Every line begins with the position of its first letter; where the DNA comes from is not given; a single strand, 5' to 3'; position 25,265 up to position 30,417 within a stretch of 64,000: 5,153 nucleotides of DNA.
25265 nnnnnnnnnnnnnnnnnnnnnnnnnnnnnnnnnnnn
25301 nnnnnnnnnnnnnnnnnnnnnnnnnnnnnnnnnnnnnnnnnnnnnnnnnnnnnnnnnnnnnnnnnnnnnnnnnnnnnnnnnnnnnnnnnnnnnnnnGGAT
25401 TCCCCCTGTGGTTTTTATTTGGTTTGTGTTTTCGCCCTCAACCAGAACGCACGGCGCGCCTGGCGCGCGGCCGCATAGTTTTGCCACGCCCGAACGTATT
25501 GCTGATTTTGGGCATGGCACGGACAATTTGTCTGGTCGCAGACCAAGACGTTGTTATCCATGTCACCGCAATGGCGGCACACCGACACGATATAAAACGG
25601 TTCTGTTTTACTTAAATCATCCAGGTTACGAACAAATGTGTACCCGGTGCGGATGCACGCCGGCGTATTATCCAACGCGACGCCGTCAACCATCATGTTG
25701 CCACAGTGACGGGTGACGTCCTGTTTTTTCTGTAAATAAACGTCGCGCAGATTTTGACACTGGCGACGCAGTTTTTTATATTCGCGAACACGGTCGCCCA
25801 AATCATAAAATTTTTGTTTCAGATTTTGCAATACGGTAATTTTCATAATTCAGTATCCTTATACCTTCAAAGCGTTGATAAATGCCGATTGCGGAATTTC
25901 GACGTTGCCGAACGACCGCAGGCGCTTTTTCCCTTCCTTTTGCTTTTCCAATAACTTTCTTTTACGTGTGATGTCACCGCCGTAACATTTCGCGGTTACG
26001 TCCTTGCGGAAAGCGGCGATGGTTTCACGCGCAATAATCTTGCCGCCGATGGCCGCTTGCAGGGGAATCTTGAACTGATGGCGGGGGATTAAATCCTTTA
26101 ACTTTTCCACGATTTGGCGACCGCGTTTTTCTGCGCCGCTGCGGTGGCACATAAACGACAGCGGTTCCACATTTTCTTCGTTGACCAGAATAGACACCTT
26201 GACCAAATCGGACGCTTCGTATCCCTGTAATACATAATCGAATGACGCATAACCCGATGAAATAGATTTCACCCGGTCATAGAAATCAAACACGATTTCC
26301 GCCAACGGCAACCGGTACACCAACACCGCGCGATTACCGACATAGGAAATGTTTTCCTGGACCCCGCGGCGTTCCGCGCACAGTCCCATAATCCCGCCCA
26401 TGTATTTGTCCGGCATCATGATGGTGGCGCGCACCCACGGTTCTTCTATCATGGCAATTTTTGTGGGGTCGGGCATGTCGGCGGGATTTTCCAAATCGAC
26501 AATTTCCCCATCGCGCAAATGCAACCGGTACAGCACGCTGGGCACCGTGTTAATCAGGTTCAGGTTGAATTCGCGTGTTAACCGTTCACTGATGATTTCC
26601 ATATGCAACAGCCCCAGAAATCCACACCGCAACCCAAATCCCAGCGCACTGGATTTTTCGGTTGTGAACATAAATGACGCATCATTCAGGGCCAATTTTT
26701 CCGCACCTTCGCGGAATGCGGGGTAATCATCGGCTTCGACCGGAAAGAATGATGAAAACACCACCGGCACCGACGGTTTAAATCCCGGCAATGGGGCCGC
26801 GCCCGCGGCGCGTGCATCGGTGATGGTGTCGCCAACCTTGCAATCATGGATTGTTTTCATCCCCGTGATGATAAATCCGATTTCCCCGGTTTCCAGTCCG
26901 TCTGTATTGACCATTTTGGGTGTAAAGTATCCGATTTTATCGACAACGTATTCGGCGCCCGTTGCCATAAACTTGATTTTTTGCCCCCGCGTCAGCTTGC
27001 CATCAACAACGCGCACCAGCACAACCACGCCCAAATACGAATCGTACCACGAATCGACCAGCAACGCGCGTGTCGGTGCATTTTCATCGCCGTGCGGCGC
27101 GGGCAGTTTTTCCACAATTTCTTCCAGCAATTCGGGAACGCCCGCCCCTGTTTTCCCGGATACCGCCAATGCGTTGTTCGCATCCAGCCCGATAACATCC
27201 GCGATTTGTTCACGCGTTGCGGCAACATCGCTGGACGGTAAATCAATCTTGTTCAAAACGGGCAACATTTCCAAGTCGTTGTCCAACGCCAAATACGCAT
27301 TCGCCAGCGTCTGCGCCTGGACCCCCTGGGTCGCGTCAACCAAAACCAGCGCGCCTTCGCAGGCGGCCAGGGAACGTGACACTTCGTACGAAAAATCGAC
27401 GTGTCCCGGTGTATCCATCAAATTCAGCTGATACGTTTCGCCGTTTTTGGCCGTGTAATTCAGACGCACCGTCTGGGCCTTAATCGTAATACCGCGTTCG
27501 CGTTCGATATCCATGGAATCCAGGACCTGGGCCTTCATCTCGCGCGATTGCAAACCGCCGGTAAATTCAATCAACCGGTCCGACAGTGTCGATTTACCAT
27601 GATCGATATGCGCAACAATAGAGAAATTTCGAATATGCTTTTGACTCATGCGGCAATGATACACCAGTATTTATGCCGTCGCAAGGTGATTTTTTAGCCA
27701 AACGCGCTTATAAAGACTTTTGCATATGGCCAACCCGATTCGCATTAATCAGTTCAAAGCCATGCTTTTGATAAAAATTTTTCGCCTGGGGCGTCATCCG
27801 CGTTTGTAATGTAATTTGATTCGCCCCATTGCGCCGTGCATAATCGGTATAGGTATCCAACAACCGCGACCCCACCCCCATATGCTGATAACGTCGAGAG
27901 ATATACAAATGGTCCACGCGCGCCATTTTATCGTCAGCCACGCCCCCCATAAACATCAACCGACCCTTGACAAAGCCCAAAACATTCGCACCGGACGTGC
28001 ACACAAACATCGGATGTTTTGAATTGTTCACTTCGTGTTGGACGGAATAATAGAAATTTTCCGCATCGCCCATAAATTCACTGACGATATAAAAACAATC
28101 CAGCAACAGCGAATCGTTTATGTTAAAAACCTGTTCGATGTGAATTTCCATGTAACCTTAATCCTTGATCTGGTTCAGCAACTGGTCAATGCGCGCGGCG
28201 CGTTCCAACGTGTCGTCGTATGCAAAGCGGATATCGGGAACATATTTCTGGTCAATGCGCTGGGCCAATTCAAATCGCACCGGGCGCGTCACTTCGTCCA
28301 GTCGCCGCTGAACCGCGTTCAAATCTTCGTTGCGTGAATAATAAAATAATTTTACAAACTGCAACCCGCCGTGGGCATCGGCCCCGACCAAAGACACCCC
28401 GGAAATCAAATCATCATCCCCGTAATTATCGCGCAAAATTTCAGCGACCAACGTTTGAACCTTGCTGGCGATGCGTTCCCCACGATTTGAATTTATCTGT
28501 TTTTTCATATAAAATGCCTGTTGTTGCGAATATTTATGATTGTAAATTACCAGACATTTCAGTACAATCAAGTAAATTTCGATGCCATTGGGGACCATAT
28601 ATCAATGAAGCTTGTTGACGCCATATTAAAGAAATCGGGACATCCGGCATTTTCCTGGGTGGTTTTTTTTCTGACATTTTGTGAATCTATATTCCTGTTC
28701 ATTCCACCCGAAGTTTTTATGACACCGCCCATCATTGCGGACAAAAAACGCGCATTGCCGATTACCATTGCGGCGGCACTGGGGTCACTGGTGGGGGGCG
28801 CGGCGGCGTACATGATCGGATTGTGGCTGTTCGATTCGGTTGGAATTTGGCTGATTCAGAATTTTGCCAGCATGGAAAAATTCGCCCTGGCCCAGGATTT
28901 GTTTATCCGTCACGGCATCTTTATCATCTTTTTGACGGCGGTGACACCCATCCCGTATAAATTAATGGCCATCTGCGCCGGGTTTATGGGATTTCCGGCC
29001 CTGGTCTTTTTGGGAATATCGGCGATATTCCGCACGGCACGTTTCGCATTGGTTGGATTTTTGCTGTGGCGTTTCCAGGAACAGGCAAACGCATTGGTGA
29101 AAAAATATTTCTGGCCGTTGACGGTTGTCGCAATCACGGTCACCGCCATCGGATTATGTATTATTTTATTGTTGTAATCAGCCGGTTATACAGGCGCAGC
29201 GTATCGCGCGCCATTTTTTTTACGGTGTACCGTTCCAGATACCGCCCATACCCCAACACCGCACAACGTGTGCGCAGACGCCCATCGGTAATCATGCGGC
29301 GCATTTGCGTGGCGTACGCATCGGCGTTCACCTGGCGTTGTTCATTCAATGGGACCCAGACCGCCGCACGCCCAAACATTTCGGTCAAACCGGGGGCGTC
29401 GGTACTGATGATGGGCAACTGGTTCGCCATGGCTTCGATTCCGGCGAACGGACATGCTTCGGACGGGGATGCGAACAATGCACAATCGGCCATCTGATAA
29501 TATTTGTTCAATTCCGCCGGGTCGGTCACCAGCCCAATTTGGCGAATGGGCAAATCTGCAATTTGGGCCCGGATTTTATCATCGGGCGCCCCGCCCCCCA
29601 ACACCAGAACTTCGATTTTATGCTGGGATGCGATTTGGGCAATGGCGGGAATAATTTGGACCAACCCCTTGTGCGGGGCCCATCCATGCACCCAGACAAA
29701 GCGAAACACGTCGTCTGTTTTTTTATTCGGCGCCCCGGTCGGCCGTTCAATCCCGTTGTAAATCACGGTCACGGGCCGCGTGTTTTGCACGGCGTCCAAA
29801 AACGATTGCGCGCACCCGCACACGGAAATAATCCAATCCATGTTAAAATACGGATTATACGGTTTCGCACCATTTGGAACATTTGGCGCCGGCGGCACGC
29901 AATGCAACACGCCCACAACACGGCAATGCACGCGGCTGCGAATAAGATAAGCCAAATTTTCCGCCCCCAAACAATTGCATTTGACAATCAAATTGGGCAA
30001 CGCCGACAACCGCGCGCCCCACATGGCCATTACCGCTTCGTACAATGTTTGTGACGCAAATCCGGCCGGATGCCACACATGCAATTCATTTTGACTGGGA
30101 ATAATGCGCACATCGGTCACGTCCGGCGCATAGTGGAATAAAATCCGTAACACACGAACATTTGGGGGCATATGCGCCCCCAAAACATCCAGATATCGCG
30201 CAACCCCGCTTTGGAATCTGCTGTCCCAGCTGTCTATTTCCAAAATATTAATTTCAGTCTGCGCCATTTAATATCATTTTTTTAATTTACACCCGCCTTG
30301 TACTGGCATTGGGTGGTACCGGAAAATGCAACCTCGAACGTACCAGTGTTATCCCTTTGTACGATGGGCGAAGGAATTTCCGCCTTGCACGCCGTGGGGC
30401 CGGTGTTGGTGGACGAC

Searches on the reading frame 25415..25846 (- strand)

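Call 28: search_protein_families(library=pfam, proteins=[window:25415-25846:-], max_evalue=0.01)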
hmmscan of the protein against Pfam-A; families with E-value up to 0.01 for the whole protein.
window:25415-25846:- (143 aa): 1 family
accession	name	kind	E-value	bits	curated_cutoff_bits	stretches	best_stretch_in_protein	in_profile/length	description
PF18027.6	Pepdidase_M14_N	-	0.0033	18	23.2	1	111-142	55-86/107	Cytosolic carboxypeptidase N-terminal domain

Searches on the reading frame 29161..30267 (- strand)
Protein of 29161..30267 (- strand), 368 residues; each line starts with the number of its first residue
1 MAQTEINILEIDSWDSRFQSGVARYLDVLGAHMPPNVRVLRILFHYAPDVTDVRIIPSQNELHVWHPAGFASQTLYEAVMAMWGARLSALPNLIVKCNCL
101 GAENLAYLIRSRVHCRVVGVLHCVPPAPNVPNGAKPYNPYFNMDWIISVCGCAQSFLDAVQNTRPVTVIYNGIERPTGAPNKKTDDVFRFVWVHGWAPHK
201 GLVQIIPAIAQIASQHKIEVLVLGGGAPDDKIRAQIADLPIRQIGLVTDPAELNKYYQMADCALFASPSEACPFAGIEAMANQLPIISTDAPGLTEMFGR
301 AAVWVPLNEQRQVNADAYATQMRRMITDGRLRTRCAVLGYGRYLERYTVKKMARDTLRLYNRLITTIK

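Call 28: search_protein_families(library=pfam, proteins=[window:29161-30267:-], max_evalue=0.01)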
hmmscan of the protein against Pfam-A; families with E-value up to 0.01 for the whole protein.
window:29161-30267:- (368 aa): 3 families
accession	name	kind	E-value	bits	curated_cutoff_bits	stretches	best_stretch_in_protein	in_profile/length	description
PF00534.26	Glycos_transf_1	-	7.7e-18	65.1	26.4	1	183-336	11-166/172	Glycosyl transferases group 1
PF13692.12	Glyco_trans_1_4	-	8.3e-17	62.2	27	1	195-328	9-142/142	Glycosyl transferases group 1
PF20706.3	GT4-conflict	-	1.6e-05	24.5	26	1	164-326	172-355/385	Family 4 Glycosyltransferase in conflict systems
